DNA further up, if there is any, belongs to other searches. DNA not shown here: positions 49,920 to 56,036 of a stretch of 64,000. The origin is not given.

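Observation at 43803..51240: A 1.2-kb near-perfect inverted repeat puts the same C-terminal module and terminator on two otherwise unrelated giant surface proteins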

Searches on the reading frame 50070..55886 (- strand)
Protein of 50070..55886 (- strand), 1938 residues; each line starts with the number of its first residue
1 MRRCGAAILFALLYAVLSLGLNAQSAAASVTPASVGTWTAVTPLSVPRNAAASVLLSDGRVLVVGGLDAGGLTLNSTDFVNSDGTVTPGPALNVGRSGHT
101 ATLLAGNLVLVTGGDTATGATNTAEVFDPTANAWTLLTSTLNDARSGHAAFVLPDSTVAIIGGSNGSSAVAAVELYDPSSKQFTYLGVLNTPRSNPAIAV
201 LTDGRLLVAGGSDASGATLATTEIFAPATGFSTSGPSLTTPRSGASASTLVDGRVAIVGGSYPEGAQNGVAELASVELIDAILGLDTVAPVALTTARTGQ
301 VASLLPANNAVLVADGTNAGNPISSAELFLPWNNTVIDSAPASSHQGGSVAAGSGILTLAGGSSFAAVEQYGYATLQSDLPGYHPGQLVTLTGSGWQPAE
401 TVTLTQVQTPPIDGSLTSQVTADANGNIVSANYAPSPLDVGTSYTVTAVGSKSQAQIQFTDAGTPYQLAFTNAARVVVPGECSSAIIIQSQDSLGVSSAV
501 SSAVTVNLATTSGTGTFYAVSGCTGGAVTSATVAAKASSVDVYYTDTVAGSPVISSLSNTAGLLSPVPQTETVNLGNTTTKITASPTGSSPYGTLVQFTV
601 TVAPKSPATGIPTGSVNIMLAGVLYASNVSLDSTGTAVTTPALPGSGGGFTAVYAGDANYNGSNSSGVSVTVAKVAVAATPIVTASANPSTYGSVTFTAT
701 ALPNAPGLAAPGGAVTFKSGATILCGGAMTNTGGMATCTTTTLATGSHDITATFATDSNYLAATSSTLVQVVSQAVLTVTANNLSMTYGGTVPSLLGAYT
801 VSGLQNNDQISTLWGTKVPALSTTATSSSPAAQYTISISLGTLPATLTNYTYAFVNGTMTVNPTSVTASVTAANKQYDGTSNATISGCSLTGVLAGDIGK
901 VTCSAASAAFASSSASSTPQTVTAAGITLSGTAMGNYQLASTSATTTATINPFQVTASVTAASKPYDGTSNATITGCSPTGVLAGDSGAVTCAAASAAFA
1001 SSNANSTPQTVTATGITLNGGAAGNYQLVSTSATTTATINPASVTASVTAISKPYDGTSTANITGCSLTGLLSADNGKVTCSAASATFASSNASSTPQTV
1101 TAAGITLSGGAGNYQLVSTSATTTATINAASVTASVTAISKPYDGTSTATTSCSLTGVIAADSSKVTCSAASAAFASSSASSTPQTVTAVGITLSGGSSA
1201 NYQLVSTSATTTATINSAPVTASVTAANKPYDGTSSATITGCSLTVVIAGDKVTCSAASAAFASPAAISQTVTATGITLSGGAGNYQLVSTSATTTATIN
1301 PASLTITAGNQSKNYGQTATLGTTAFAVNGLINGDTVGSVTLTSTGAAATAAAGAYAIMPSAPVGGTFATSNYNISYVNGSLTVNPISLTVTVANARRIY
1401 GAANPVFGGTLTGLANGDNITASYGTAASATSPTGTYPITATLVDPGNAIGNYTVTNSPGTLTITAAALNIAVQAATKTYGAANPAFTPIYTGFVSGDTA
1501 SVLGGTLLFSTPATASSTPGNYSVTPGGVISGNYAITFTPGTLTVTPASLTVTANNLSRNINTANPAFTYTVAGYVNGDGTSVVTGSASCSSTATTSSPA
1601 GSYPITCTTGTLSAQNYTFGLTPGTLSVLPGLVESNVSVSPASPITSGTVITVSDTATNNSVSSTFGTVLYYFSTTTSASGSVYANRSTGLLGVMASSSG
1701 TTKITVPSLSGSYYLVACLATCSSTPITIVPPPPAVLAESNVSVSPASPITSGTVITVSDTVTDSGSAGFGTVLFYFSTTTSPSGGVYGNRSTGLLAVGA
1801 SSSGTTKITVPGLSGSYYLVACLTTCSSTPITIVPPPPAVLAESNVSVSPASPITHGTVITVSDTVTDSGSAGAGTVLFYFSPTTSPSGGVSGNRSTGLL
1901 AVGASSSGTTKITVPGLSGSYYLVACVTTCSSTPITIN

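Call 9: search_protein_families(library=pfam, proteins=[window:50073-55886:-], max_evalue=0.1)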
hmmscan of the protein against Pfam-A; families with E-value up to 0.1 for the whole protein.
window:50073-55886:- (1938 aa): 11 families
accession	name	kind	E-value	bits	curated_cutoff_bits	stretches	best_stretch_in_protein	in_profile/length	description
PF18676.6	MBG_2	-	3.5e-66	220.2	25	5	1469-1544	1-72/72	MBG domain (YGX type)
PF18657.6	YDG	-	2.4e-51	172.4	25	5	956-1032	6-84/85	YDG domain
PF16640.11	Big_3_5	-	6.5e-22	78.3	35.5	2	683-772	1-87/88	Bacterial Ig-like domain (group 3)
PF13418.12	Kelch_4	-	5e-19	68.4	21.6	2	95-139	1-45/49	Galactose oxidase, central domain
PF13964.12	Kelch_6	-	4.9e-16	58.5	25.3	2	146-193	3-50/50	Kelch motif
PF01344.31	Kelch_1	-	9.7e-16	57.4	20.1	2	105-139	10-44/46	Kelch motif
PF24681.1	Kelch_KLHDC2_KLHL20_DRC7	-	4.9e-14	52.6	50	1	44-211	47-221/221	KLHDC2/KLHL20/DRC7 Kelch-repeats domain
PF07646.21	Kelch_2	-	1.6e-09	37.7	21.3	1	146-189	2-47/48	Kelch motif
PF13415.12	Kelch_3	-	4.1e-08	33.6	22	1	106-152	1-47/48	Galactose oxidase, central domain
PF25210.1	Kelch_FKB95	-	2.4e-07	31.1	70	1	84-142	68-128/268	FKB95, Kelch-repeats domain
PF07250.17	Glyoxal_oxid_N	-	0.008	15.9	37.5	0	175-261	50-136/243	Glyoxal oxidase N-terminus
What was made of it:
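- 50070..55886 (-): Gene B, 1938 aa. Signal peptide, Kelch propeller, Big_3_5 x2, YDG x5, MBG_2 x5, then 3 CARDB-type units. Likely donor of the tail. Pfam in call 9.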

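Call 27: find_encoding_contigs(protein=window:50070-55886:-, flank=10000, max_places=10)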
Protein window:50070-55886:- (1938 aa): no gene with exactly this product is on record in the collection.

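Call 29: list_cluster_members(proteins=[P0003, window:50073-55886:-, window:48332-49348:-, window:46574-47293:+, window:31789-33519:+])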
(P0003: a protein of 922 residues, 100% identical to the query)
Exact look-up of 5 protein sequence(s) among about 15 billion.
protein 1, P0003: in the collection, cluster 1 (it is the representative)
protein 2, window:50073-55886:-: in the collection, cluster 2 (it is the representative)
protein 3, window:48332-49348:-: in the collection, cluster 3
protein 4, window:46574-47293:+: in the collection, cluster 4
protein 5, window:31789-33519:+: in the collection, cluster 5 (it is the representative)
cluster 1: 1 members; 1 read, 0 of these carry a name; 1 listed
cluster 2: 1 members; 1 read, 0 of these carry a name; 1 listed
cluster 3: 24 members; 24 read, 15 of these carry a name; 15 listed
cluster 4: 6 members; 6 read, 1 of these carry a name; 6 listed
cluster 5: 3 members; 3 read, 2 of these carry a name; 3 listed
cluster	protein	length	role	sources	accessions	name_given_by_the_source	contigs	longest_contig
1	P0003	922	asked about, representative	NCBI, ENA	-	-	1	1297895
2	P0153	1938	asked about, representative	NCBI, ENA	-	-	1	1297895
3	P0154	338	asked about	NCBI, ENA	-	-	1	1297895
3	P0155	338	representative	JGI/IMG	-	3',5'-cyclic AMP phosphodiesterase CpdA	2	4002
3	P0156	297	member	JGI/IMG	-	3',5'-cyclic AMP phosphodiesterase CpdA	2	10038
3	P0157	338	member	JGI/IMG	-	3',5'-cyclic AMP phosphodiesterase CpdA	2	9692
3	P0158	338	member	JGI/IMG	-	3',5'-cyclic AMP phosphodiesterase CpdA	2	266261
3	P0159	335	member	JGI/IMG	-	3',5'-cyclic-AMP phosphodiesterase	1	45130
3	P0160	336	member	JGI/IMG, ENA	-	3',5'-cyclic-AMP phosphodiesterase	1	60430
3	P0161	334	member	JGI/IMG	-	3',5'-cyclic AMP phosphodiesterase CpdA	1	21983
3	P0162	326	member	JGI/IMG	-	3',5'-cyclic AMP phosphodiesterase CpdA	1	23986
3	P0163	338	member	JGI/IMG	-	3',5'-cyclic AMP phosphodiesterase CpdA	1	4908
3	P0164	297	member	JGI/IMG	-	3',5'-cyclic AMP phosphodiesterase CpdA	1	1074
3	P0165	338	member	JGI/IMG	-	3',5'-cyclic AMP phosphodiesterase CpdA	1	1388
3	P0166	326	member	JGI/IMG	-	3',5'-cyclic-AMP phosphodiesterase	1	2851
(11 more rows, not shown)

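Call 59: search_protein_families(library=ncbifam, proteins=[window:50073-55886:-], max_evalue=1)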
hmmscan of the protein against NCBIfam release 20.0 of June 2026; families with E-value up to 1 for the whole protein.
window:50073-55886:- (1938 aa): 3 families
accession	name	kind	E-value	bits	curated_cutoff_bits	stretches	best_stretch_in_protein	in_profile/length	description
NF010730.0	PRK14131.1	subfamily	3.9e-05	22.6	416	1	96-165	83-157/384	N-acetylneuraminate epimerase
TIGR02608.1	delta_60_rpt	domain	0.0036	17.1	76.5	0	50-74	3-24/55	delta-60 repeat domain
TIGR03547.1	muta_rot_YjhT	subfamily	0.0042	16.3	256.35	1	96-166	54-129/346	YjhT family mutarotase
